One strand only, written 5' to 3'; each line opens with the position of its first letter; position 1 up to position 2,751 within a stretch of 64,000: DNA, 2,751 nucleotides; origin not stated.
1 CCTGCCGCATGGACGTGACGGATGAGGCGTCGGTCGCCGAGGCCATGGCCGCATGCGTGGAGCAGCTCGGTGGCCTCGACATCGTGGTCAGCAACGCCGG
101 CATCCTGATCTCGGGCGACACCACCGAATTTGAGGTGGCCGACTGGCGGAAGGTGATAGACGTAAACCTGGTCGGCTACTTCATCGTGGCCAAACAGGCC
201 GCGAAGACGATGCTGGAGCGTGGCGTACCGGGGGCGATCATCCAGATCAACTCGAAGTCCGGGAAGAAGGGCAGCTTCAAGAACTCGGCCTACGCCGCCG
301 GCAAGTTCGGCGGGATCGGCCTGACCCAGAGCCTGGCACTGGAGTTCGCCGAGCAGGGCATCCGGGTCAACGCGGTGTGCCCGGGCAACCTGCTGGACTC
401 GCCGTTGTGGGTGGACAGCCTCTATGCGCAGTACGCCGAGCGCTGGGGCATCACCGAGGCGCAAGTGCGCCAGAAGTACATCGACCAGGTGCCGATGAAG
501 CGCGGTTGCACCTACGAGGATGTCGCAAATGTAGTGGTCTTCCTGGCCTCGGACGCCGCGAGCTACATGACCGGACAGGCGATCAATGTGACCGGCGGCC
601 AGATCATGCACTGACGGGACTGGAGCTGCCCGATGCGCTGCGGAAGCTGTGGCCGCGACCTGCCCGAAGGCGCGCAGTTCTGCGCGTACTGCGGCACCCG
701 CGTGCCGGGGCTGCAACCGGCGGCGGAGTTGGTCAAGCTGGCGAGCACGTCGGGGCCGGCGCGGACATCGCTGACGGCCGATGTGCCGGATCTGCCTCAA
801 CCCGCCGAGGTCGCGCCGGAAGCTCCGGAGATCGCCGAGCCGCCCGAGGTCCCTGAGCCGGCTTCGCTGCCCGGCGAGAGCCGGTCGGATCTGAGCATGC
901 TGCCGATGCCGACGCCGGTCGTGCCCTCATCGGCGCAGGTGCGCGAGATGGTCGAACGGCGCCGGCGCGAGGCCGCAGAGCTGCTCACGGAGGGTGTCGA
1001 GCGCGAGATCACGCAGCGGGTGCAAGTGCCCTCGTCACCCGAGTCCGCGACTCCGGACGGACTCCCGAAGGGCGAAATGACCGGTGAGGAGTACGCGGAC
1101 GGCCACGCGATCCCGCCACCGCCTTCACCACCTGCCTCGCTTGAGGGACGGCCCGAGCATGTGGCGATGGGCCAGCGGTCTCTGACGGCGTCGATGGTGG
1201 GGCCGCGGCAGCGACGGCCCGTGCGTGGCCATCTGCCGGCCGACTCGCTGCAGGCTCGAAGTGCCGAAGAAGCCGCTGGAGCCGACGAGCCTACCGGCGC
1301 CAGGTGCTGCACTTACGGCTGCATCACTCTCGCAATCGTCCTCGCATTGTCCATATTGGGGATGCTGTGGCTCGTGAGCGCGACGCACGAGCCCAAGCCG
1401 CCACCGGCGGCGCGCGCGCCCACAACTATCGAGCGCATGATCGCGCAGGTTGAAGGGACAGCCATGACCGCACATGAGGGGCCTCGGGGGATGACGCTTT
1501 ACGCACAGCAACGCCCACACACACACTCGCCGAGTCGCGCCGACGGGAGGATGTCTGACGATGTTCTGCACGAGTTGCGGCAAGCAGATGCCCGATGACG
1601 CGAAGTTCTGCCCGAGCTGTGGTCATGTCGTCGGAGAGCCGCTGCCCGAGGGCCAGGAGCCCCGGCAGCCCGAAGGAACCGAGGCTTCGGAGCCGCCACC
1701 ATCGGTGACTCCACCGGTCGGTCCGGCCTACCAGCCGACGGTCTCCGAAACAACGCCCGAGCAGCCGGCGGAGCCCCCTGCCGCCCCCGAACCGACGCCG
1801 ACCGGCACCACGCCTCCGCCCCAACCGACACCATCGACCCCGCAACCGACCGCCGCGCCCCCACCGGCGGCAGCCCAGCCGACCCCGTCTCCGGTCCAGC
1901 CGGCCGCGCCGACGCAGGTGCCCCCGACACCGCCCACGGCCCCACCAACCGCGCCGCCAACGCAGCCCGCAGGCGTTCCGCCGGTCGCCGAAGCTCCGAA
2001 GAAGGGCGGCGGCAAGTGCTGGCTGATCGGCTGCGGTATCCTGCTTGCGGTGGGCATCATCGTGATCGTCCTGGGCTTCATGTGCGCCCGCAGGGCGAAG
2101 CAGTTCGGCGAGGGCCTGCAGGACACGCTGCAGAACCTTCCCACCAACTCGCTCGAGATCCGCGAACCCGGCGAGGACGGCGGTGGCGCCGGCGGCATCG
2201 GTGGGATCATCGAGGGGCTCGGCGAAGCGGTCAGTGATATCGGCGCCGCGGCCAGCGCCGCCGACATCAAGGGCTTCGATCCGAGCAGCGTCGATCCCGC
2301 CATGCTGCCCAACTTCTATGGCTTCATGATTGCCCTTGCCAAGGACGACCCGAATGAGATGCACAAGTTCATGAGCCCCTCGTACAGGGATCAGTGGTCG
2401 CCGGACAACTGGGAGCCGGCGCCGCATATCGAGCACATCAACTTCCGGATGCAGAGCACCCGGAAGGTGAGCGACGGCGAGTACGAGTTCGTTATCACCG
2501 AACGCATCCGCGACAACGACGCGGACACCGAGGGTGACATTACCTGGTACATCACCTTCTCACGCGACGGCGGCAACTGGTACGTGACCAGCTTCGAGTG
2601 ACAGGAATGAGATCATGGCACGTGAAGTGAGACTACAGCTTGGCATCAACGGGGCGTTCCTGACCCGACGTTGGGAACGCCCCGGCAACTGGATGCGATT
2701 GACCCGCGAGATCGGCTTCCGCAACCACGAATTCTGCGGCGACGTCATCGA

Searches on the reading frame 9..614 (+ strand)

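Call 52: search_protein_families(library=pfam, proteins=[window:9-614:+], max_evalue=0.000001)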
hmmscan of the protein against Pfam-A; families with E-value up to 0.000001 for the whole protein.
window:9-614:+ (201 aa): 2 families
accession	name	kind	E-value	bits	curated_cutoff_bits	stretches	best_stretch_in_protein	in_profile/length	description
PF13561.12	adh_short_C2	-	2.9e-46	158.4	27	1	1-197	50-234/236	Enoyl-(Acyl carrier protein) reductase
PF00106.31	adh_short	-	1.7e-39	135.8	26.6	1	1-128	56-182/195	short chain dehydrogenase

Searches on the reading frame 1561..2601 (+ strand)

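Call 52: search_protein_families(library=pfam, proteins=[window:1561-2601:+], max_evalue=0.000001)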
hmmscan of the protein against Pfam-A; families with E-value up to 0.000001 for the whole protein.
window:1561-2601:+ (346 aa): 1 family
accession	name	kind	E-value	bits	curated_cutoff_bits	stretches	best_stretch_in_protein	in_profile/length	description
PF13240.11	Zn_Ribbon_1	-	1.8e-09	37.5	25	1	2-22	1-21/23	zinc-ribbon domain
